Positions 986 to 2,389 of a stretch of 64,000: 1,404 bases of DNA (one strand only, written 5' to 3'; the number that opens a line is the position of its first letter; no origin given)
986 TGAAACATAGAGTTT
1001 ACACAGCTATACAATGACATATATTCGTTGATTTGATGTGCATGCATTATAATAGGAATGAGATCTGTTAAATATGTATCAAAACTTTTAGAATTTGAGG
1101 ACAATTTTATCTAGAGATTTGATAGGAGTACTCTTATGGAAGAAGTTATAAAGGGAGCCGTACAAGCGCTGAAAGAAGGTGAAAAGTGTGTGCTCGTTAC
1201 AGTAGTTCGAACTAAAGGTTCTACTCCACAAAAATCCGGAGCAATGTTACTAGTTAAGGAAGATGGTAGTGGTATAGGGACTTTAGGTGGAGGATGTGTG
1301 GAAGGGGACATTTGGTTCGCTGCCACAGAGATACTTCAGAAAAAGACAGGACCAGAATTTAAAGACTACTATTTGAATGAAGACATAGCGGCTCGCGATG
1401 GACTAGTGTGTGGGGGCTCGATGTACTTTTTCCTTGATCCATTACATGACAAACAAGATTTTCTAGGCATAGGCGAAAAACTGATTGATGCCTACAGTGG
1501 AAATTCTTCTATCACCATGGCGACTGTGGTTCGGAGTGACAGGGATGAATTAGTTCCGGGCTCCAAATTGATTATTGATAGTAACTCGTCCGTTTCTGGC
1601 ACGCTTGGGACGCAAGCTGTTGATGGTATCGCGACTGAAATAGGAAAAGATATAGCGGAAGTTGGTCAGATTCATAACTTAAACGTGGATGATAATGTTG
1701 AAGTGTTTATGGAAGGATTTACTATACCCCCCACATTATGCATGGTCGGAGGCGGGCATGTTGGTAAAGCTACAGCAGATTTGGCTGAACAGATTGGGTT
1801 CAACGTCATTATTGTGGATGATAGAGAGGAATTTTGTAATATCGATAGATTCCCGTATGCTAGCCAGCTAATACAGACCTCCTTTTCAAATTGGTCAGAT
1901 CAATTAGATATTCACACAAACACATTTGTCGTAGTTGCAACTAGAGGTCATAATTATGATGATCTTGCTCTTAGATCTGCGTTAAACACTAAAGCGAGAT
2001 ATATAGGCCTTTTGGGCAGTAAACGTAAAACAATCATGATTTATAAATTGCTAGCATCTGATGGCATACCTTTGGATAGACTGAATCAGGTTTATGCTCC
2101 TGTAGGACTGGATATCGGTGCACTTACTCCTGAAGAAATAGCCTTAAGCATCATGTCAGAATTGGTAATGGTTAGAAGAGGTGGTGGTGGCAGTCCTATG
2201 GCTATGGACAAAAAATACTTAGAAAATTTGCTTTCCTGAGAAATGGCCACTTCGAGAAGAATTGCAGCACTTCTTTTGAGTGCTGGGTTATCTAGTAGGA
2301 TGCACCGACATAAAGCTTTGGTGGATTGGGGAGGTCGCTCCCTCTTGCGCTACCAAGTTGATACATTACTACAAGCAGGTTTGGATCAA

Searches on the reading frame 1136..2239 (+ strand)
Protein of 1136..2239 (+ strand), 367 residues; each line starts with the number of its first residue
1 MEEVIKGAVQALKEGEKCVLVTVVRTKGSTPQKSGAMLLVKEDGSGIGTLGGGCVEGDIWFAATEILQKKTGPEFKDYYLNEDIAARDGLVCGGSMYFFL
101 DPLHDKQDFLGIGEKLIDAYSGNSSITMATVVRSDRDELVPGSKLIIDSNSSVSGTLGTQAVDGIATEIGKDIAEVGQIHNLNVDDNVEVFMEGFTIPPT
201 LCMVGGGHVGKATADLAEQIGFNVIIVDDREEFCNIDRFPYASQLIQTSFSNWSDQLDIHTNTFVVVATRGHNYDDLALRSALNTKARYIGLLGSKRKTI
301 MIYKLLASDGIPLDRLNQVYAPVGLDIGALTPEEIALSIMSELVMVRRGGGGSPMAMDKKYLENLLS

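Call 61: find_encoding_contigs(protein=window:1136-2239:+, flank=10000, max_places=2)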
Protein window:1136-2239:+ (367 aa): 24 contigs read that carry it; 2 places shown.
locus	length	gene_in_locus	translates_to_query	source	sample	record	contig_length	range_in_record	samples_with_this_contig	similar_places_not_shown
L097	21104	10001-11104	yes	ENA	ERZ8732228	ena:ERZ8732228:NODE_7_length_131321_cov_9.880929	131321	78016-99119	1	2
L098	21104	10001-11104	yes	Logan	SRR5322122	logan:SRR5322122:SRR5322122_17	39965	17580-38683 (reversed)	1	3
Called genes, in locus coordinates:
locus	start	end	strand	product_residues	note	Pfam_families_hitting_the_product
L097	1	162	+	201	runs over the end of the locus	PF01135:PCMT, PF12847:Methyltransf_18 (faint), PF02390:Methyltransf_4 (weak)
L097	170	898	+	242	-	PF00590:TP_methylase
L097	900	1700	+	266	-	PF00590:TP_methylase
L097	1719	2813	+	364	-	PF11760:CbiG_N, PF11761:CbiG_mid (weak), PF01890:CbiG_C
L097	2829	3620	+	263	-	PF00590:TP_methylase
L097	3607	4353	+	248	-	PF03328:HpcH_HpaI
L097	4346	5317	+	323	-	PF01497:Peripla_BP_2 (weak)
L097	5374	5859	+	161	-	PF01613:Flavin_Reduct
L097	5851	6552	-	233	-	PF00561:Abhydrolase_1, PF03959:FSH1 (faint), PF12146:Hydrolase_4, PF12697:Abhydrolase_6, PF06821:Ser_hydrolase (faint), PF00561:Abhydrolase_1 (weak)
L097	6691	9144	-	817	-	PF00521:DNA_topoisoIV, PF03989:DNA_gyraseA_C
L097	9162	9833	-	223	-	PF00117:GATase (weak), PF07722:Peptidase_C26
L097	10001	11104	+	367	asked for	PF02625:XdhC_CoxI, PF13478:XdhC_C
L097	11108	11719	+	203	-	PF12804:NTP_transf_3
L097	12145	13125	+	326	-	PF00005:ABC_tran, PF13304:AAA_21, PF08352:oligo_HPY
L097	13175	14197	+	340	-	PF00005:ABC_tran, PF08352:oligo_HPY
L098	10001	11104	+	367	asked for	PF02625:XdhC_CoxI, PF13478:XdhC_C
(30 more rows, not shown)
